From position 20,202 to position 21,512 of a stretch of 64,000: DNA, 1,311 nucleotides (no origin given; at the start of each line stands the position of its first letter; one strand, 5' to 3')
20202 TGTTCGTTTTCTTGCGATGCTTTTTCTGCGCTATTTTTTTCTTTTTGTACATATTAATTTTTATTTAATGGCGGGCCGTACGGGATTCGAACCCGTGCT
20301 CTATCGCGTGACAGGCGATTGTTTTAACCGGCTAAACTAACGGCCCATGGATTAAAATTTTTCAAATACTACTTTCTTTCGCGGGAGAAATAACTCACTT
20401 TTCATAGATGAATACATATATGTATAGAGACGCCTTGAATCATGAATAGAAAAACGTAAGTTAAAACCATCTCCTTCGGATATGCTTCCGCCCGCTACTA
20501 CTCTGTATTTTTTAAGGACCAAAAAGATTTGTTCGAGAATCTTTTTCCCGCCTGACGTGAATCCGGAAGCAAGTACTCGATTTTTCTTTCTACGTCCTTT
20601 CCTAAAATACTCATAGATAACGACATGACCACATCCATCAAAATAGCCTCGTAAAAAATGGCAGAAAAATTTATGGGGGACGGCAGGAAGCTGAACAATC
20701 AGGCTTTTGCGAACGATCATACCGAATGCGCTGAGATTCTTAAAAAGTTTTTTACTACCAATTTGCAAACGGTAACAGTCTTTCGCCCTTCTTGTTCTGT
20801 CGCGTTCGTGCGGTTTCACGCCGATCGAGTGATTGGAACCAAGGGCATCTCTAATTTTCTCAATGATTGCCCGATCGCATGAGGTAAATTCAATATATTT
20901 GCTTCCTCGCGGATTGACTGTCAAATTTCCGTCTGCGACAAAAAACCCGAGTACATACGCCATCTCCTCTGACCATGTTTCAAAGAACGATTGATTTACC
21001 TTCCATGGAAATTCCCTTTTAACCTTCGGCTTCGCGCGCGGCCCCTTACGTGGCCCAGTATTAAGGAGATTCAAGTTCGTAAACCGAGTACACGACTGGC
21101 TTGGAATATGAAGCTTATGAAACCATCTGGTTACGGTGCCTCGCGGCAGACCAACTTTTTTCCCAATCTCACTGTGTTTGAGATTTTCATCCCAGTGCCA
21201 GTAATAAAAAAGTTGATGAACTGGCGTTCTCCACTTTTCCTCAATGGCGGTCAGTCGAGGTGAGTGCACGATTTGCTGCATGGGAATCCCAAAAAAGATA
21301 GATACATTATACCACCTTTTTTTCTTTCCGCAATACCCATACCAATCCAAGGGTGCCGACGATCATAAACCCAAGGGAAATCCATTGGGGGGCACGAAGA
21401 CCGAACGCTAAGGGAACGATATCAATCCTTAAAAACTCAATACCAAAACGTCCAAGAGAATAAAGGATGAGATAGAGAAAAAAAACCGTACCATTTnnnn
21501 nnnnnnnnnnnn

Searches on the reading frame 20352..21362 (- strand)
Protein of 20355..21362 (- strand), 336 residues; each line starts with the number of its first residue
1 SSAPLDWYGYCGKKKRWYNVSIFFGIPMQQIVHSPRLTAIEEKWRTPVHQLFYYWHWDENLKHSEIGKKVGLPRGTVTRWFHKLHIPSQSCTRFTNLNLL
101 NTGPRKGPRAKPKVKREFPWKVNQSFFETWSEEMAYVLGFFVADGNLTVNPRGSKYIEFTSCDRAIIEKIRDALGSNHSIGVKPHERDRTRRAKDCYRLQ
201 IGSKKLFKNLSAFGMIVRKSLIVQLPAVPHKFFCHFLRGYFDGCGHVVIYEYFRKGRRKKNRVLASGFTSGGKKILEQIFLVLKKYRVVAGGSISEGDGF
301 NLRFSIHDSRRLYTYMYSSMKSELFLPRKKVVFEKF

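Call 42: search_protein_families(library=pfam, proteins=[window:20355-21362:-], max_evalue=0.01)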
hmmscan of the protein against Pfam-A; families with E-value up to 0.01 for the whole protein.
window:20355-21362:- (336 aa): 1 family
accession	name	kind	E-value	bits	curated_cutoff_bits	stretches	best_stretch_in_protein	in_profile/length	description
PF14528.11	LAGLIDADG_3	-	1.9e-10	41.3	22.5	1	132-209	2-76/82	LAGLIDADG-like domain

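Call 62: search_protein_families(library=phrogs, proteins=[window:20352-21350:-], max_evalue=0.001)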
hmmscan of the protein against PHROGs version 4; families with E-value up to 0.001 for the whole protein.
window:20352-21350:- (332 aa): 2 families
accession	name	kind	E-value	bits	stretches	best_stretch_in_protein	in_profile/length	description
phrog_4645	-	DNA, RNA and nucleotide metabolism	1.5e-33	117.3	1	111-330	89-301/308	endonuclease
phrog_5046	-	DNA, RNA and nucleotide metabolism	9.8e-06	26.9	1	128-204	6-87/161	HNH endonuclease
